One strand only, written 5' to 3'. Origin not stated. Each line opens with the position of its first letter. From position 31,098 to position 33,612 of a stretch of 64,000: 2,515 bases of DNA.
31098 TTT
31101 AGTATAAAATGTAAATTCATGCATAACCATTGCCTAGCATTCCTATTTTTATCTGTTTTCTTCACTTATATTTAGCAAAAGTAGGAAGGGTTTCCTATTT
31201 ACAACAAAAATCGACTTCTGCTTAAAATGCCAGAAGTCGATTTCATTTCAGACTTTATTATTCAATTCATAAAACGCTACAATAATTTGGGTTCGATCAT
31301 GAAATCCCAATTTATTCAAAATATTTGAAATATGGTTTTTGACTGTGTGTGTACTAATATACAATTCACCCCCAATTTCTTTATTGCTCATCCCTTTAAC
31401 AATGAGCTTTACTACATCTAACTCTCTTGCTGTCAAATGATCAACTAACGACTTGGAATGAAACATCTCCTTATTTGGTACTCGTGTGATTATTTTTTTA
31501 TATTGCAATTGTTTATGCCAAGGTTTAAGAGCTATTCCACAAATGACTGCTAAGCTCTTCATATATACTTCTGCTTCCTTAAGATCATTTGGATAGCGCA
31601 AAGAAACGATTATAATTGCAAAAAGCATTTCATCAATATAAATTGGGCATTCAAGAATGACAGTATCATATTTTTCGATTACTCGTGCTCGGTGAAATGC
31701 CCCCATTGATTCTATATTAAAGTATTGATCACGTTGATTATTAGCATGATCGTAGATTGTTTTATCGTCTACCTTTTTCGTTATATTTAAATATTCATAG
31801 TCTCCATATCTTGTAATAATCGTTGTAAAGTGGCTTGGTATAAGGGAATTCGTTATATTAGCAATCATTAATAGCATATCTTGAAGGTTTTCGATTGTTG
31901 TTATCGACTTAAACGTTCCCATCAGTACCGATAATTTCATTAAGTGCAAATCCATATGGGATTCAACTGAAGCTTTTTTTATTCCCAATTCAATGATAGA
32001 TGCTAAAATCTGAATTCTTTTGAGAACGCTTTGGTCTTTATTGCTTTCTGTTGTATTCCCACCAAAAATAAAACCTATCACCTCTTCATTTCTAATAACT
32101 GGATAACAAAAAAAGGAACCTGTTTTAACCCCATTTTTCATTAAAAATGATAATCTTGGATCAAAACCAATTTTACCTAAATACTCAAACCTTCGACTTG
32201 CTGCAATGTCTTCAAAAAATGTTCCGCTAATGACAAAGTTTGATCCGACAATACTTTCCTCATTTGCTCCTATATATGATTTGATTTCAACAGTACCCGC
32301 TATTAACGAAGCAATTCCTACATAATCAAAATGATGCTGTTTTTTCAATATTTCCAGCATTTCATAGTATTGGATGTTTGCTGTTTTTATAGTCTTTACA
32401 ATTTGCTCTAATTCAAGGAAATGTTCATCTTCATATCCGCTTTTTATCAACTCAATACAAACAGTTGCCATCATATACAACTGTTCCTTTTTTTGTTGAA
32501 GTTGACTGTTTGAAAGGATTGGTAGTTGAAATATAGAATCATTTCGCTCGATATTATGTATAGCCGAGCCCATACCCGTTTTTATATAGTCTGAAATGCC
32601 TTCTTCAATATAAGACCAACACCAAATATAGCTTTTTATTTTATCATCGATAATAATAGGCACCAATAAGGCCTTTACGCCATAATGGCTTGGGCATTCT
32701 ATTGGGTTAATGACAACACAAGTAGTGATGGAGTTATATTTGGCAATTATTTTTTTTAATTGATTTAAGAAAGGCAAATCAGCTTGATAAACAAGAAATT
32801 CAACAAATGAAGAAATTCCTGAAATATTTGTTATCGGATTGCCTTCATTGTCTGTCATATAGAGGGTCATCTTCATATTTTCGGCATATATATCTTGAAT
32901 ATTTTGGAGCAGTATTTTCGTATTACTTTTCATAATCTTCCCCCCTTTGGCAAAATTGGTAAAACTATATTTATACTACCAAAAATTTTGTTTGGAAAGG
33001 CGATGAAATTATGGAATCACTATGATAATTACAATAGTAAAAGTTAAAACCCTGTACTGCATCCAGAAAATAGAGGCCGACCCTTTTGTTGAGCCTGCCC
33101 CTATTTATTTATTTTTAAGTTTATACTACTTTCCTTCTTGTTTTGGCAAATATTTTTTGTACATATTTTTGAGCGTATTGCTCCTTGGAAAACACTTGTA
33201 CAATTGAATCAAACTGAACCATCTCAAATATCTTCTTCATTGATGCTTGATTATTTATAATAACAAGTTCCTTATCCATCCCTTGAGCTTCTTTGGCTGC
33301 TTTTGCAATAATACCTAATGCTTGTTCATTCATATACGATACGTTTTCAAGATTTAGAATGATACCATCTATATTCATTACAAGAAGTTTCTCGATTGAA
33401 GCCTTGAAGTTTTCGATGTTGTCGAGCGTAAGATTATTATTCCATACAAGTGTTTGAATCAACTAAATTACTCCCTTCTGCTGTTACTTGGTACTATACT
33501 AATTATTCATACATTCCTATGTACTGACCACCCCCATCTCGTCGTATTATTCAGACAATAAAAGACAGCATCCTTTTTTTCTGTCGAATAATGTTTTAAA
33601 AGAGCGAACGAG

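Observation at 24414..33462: Receiver-less chemosensory array joined to a sigma-less partner-switching module and a LuxR-type regulator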

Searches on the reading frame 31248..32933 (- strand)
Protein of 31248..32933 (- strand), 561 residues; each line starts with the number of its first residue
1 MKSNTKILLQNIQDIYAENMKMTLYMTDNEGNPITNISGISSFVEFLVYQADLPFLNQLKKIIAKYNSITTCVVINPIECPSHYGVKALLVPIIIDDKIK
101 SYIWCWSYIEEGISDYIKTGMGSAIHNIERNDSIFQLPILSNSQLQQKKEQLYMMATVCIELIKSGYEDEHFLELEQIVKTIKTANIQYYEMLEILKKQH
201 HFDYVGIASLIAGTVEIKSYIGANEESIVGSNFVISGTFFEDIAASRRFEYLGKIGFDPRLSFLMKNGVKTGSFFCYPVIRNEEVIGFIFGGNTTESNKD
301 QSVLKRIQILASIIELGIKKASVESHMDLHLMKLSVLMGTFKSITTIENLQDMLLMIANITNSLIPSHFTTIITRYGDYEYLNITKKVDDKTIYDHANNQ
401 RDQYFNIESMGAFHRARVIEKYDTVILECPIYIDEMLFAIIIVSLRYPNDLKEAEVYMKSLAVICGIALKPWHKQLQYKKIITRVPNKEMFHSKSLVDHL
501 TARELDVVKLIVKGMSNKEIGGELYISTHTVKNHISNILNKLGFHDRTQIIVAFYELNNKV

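Call 3: search_protein_families(library=pfam, proteins=[window:31248-32933:-], max_evalue=0.01)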
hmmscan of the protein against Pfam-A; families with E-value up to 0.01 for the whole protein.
window:31248-32933:- (561 aa): 4 families
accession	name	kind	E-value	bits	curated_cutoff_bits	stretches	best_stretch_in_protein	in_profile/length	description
PF00196.25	GerE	-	1.1e-20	73.5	23.5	1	499-552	2-55/57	Bacterial regulatory proteins, luxR family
PF10114.15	PocR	-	4.4e-08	33.5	23.9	1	9-161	8-159/162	Sensory domain found in PocR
PF08281.18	Sigma70_r4_2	-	1.3e-05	25.2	25.7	1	496-542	7-54/54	Sigma-70, region 4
PF04545.22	Sigma70_r4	-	0.00084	19.3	24.1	1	498-542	3-48/50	Sigma-70, region 4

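Call 4: search_protein_families(library=ncbifam, proteins=[window:31248-32933:-], max_evalue=0.01)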
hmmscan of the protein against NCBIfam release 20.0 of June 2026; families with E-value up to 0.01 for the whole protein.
window:31248-32933:- (561 aa): 26 families (the best 25 are shown)
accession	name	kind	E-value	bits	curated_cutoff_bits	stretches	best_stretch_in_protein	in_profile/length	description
NF047785.1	respo_reg_MadR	equivalog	1.9e-15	56.8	300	1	494-551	143-200/209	MadR family response regulator transcription factor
NF052366.1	photon_PedR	equivalog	9.1e-14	51.4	120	1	499-551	2-54/74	photosynthetic electron transport-dependent transcriptional regulator PedR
TIGR03020.2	EpsA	equivalog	5e-13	49.2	170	1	494-553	185-244/247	XrtB/PEP-CTERM-associated transcriptional regulator EpsA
NF007708.0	PRK10403.1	equivalog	3.4e-11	43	343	1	489-555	142-209/215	nitrate/nitrite response regulator protein NarP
NF007935.0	PRK10651.1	equivalog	5.3e-11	42.1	250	1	492-552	148-208/216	two-component system response regulator NarL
NF007505.1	PRK10100.1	equivalog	5.4e-10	39.3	250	1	495-551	140-196/204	biofilm master transcriptional regulator CsgD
NF003420.0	PRK04841.1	equivalog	6.7e-10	37.6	537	1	499-552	838-891/903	HTH-type transcriptional regulator MalT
NF007403.0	PRK09935.1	equivalog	1e-09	38.3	271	1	488-551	138-201/210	fimbria biosynthesis transcriptional regulator FimZ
NF011896.0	PRK15369.1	equivalog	2.2e-09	37.2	242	1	494-554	144-204/211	two component system response regulator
NF041232.1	BagY_FevT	exception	2.7e-09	36.4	700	1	481-552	278-349/367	LuxR family transcriptional regulator BagY/FevT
NF052445.1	RespRegMctR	equivalog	6.2e-09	35.6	300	1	497-549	142-194/205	two-component system response regulator MctR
NF038181.1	reg_ATPase_IniR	equivalog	1.1e-07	30.6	750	1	492-551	759-818/827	isoniazid response ATPase/transcriptional regulator IniR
NF041830.1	RR_TF_ErdR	exception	2.2e-07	30.8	390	1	497-554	148-205/213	response regulator transcription factor ErdR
NF040749.1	tetrathio_RR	equivalog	6.8e-07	29.2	290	1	495-552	129-186/191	tetrathionate respiration response regulator TtrR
NF041673.1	transregRamA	equivalog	8.9e-07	28.3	500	1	499-552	218-271/280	acetate metabolism transcriptional regulator RamA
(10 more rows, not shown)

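Call 38: find_homologous_proteins(query=window:31464-32933:-, max_evalue=0.00001)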
Query window:31464-32933:- (490 aa): 8 proteins with E <= 0.00001 among 8000 candidates.
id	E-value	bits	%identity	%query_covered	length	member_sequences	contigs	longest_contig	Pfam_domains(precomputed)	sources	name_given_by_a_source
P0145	0.0e+0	1089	100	100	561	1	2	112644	PF00196.26,PF10114.16,PF08281.19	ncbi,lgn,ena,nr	ncbi:MAG TPA: hypothetical protein GX497_00695 [Bacillus bacterium]|nr:hypothetical protein [Bacillu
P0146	8.0e-181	620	59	99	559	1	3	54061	PF00196.26,PF10114.16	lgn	-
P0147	9.1e-163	561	53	95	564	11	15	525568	PF00196.26,PF10114.16,PF04545.23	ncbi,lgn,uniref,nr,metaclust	ncbi:response regulator containing a CheY-like receiver domain and an HTH DNA-binding domain [Schink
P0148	8.1e-161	554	52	95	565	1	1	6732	PF00196.26,PF10114.16,PF04545.23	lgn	-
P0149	9.9e-151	521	51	95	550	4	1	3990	PF00196.26,PF10114.16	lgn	-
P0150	4.8e-150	519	52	93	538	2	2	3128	PF00196.26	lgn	-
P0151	1.8e-114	402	57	65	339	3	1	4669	PF10114.16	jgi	-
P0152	5.0e-63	232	31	96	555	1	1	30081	PF00196.26,PF10114.16,PF08281.19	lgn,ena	-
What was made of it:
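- Tried and rejected: The protein search with the LuxR N-terminal region returned only 8 proteins, because of the word pre-filter (call 38).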

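Call 39: search_protein_families(library=pfam, proteins=[window:31248-32933:-], max_evalue=1)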
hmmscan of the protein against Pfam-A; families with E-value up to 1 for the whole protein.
window:31248-32933:- (561 aa): 5 families
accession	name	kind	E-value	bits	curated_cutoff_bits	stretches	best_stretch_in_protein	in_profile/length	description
PF00196.25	GerE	-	1.1e-20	73.5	23.5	1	499-552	2-55/57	Bacterial regulatory proteins, luxR family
PF10114.15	PocR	-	4.4e-08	33.5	23.9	1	9-161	8-159/162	Sensory domain found in PocR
PF08281.18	Sigma70_r4_2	-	1.3e-05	25.2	25.7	1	496-542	7-54/54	Sigma-70, region 4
PF04545.22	Sigma70_r4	-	0.00084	19.3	24.1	1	498-542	3-48/50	Sigma-70, region 4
PF13185.12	GAF_2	-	0.18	12.4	28.6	1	240-314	57-131/136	GAF domain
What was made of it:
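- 31248..32933 (-): LuxR-type regulator (561 aa): PocR/PAS-like domain, two GAF-like domains and a GerE helix-turn-helix. It has no receiver domain. Pfam GerE 73.5 bits, PocR 33.5 bits, weak GAF_2 (calls 3, 39).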

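Call 75: predict_structure(alignment_id=A4)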
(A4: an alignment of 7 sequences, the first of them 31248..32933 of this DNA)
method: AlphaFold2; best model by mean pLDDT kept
length: 561 residues; sequences in the alignment: 7
mean_pLDDT: 70.3   pTM: 0.39
mean pLDDT of the five models: 70.3, 64.8, 61.1, 56.7, 52.9
residues with pLDDT >= 90: 14; 70-90: 321; 50-70: 142; < 50: 84
segments of 3 or more residues with pLDDT < 50: 1-3, 119-130, 166-173, 175-187, 320-342, 409-411, 481-493, 555-561
pLDDT, mean of each block of 10 residues (from residue 1): 55 66 80 66 55 65 82 74 70 85 80 55 44 65 82 78 53 46 48 70 86 83 82 86 81 84 85 86 78 83 69 59 38 45 59 74 76 83 74 83 65 73 85 82 80 74 76 65 37 58 81 75 87 81 64 47 33
secondary structure, 60 per line:
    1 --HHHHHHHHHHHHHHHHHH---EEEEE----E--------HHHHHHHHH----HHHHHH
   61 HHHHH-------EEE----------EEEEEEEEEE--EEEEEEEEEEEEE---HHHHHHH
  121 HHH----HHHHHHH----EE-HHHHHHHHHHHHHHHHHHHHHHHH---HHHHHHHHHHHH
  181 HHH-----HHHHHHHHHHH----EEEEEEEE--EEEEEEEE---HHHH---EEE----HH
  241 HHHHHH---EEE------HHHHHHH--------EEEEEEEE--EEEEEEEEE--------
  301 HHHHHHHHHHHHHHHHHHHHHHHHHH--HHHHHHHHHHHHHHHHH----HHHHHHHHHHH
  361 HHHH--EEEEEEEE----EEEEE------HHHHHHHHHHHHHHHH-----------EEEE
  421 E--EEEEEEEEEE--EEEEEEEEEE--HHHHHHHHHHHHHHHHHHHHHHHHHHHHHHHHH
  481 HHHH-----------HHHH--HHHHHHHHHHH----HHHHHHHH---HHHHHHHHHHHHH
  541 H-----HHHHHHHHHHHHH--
elements in order: H3-20 E24-28 H42-50 H55-65 E73-75 E86-95 E98-110 H114-123 H128-134 H142-165 H169-183 H189-199 E204-211 E214-221 H225-228 E232-234 H239-246 E250-252 H259-265 E274-281 E284-292 H301-326 H329-345 H350-364 E367-374 E379-383 H390-405 E417-421 E424-433 E436-445 H448-484 H496-499 H502-512 H517-524 H528-541 H547-559

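Call 78: fold_search(model_id=the predicted structure, library=pdb)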
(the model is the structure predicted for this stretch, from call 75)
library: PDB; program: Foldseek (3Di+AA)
matches with E <= 10: 1219; with E <= 0.001: 394
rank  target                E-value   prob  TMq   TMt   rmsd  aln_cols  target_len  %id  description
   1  9eut_A                1.9e-11  1.00  0.24  0.19  26.6       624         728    8  Cryo-EM structure of the full-length Pseudomonas aeruginosa bacteriophytochrome in its Pr state (released 2024-09-04)
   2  9euy_A                2.0e-11  1.00  0.22  0.25  23.8       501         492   10  Cryo-EM structure of the full-length Pseudomonas aeruginosa bacteriophytochrome in its Pfr state (released 2024-09-04)
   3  4r70_A                3.1e-11  1.00  0.25  0.28  22.7       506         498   10  Crystal structure of bacteriophytochrome RpBphP3 from photosynthetic bacterium R. palustris (released 2015-07-15)
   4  5lly_A                5.0e-11  1.00  0.24  0.26  22.9       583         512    8  Photosensory Module of Bacteriophytochrome linked Diguanylyl Cyclase from Idiomarina species A28L (released 2017-03-15)
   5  5hsq                  7.1e-11  1.00  0.24  0.28  22.3       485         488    9  The surface engineered photosensory module (PAS-GAF-PHY) of the bacterial phytochrome Agp1 (AtBphP1) in the Pr form, chr (released 2016-08-03)
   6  8u4x_A                1.2e-10  1.00  0.25  0.28  23.0       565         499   11  Cryo-EM structure of PsBphP in Pr state (released 2024-08-21)
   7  8u4x_B                1.2e-10  1.00  0.25  0.28  23.0       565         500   11  Cryo-EM structure of PsBphP in Pr state (released 2024-08-21)
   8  8u63_A                1.9e-10  1.00  0.24  0.27  23.5       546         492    9  Cryo-EM structure of PsBphP in Pfr state, Dimer of Dimers PSM only (released 2024-08-21)
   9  5i5l                  2.4e-10  1.00  0.24  0.28  22.6       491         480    9  The photosensory module (PAS-GAF-PHY) of the bacterial phytochrome Agp1 (AtBphP1) in the Pr form, chromophore modelled w (released 2016-08-03)
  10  6g20_B                2.4e-10  1.00  0.24  0.27  23.9       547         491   12  Crystal structure of a fluorescence optimized bathy phytochrome PAiRFP2 derived from wild-type Agp2 in its functional  (released 2018-11-28)
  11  6g20_A                2.5e-10  1.00  0.21  0.24  24.7       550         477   11  Crystal structure of a fluorescence optimized bathy phytochrome PAiRFP2 derived from wild-type Agp2 in its functional  (released 2018-11-28)
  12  8u64_B                2.7e-10  1.00  0.22  0.26  24.6       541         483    9  Cryo-EM structure of PsBphP in Pfr state, medial PSM only (released 2024-08-21)
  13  3nhq_A                3.3e-10  1.00  0.22  0.26  23.9       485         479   10  The dark Pfr structure of the photosensory core module of P. aeruginosa Bacteriophytochrome (released 2011-11-30)
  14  4o01_B                3.6e-10  1.00  0.25  0.28  22.2       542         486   10  Crystal Structure of D. radiodurans Bacteriophytochrome Photosensory Core Module in its Illuminated Form (released 2014-05-07)
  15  5lly_C                4.0e-10  1.00  0.24  0.26  22.4       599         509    8  Photosensory Module of Bacteriophytochrome linked Diguanylyl Cyclase from Idiomarina species A28L (released 2017-03-15)
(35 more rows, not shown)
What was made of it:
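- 31248..32933 (-): AF2 model pLDDT 70; best fold matches are PAS-GAF-PHY and tandem-GAF modules (calls 75, 78).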

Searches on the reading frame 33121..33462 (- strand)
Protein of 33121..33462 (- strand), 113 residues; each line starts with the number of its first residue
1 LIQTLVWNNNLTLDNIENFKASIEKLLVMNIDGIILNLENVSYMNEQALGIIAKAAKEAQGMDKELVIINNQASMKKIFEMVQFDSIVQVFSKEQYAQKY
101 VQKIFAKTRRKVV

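Call 3: search_protein_families(library=pfam, proteins=[window:33121-33462:-], max_evalue=0.01)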
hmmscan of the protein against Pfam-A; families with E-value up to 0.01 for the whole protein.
window:33121-33462:- (113 aa): 2 families
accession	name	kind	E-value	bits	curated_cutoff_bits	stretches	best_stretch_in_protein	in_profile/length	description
PF01740.26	STAS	-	4e-12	46.3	22.6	1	9-96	17-105/106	STAS domain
PF13466.11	STAS_2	-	0.0053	17.3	29.2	1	10-82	6-77/80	STAS domain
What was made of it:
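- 33121..33462 (-): STAS single-domain protein (113 aa) with Glu at the phospho-site, a phosphomimetic paralog. It forms its own transcription unit with a hairpin downstream. Pfam STAS 46 bits (call 3).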

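Call 4: search_protein_families(library=ncbifam, proteins=[window:33121-33462:-], max_evalue=0.01)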
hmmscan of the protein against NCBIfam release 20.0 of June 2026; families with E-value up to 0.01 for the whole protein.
window:33121-33462:- (113 aa): 3 families
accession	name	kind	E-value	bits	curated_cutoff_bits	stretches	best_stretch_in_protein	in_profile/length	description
TIGR00377.1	ant_ant_sig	superfamily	3.3e-12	46.2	53.45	1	13-93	24-105/108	anti-sigma factor antagonist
TIGR02886.1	spore_II_AA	equivalog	6.4e-10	39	114.75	1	12-97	19-105/106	anti-sigma F factor antagonist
NF045506.1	antisigant_RssC_Pseudo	equivalog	0.005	16.6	250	1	18-102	30-116/159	anti-sigma factor antagonist RssC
